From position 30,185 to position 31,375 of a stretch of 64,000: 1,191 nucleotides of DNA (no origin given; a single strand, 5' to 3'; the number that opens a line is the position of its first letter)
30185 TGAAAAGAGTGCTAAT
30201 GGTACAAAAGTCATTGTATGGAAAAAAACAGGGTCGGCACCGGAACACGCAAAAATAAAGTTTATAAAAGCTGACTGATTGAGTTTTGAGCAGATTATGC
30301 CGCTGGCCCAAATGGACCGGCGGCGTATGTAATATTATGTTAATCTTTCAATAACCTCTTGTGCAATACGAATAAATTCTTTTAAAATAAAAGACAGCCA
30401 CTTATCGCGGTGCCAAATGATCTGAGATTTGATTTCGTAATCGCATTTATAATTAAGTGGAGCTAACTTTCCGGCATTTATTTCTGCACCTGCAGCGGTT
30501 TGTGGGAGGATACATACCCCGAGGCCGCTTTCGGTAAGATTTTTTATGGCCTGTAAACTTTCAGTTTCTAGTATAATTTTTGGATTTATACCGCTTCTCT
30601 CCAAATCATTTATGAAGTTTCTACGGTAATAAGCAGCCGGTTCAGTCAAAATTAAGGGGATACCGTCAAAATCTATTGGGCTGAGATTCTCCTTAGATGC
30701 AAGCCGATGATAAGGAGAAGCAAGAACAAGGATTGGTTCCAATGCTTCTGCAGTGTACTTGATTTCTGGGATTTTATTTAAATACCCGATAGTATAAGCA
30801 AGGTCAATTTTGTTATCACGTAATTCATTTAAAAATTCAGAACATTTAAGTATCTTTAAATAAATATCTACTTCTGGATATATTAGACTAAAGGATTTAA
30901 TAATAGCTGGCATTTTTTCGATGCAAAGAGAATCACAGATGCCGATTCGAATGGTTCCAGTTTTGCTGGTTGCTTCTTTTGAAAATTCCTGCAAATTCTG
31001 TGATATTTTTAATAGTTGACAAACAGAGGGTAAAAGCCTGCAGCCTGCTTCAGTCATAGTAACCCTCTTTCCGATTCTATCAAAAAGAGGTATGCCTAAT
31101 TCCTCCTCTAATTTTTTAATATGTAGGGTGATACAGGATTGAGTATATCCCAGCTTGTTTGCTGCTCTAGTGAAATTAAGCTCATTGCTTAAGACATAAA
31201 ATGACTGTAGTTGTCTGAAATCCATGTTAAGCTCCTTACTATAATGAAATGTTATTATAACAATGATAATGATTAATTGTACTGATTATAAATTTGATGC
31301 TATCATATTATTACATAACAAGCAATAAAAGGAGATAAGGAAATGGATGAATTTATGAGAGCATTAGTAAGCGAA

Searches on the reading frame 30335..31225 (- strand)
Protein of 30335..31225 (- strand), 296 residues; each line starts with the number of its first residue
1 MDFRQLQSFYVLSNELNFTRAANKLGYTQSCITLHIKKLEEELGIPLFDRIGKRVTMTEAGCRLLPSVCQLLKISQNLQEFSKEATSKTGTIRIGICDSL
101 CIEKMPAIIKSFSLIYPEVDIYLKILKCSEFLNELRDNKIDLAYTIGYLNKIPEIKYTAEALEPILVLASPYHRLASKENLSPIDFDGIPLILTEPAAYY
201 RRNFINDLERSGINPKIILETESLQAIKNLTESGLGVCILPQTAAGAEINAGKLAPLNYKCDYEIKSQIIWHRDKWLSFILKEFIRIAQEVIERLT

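Call 9: search_protein_families(library=pfam, proteins=[window:30335-31225:-], max_evalue=0.01)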
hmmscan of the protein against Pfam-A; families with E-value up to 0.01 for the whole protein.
window:30335-31225:- (296 aa): 2 families
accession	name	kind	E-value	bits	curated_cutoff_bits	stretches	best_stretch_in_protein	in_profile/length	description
PF03466.25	LysR_substrate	-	1.1e-38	133.1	28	1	87-291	3-207/209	LysR substrate binding domain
PF00126.33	HTH_1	-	8.9e-19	67.7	26.6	1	3-61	1-59/60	Bacterial regulatory helix-turn-helix protein, lysR family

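Call 13: find_encoding_contigs(protein=window:30335-31225:-, flank=10000, max_places=10)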
Protein window:30335-31225:- (296 aa): 5 contigs read that carry it; 2 places shown.
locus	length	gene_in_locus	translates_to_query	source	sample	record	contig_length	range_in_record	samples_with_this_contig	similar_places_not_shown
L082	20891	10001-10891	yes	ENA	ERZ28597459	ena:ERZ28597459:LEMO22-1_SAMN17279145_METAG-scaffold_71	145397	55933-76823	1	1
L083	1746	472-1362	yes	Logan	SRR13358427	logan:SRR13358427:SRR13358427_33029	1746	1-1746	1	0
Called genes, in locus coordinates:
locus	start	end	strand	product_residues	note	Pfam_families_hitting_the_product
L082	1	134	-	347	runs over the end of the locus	PF00144:Beta-lactamase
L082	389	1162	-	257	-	-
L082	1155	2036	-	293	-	PF00005:ABC_tran, PF02463:SMC_N (faint), PF13304:AAA_21 (faint)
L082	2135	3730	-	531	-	PF00672:HAMP (weak), PF00512:HisKA, PF02518:HATPase_c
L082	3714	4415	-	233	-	PF00072:Response_reg, PF00486:Trans_reg_C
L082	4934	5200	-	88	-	PF17851:GH43_C2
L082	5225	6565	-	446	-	PF04616:Glyco_hydro_43, PF17851:GH43_C2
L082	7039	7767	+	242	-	PF11139:SfLAP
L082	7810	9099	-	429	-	PF05977:MFS_3, PF07690:MFS_1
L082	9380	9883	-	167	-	-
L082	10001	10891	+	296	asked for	PF00126:HTH_1, PF03466:LysR_substrate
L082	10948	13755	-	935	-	PF14903:WG_beta_rep (weak)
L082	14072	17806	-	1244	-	PF02368:Big_2, PF26182:Ig_NUP210_5th (weak), PF22359:Big-like, PF02368:Big_2, PF02368:Big_2, PF02368:Big_2, PF02368:Big_2, PF00395:SLH, +7 more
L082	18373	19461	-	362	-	PF14659:Phage_int_SAM_3 (weak), PF00589:Phage_integrase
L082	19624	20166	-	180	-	PF02525:Flavodoxin_2, PF03358:FMN_red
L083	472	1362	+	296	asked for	PF00126:HTH_1, PF03466:LysR_substrate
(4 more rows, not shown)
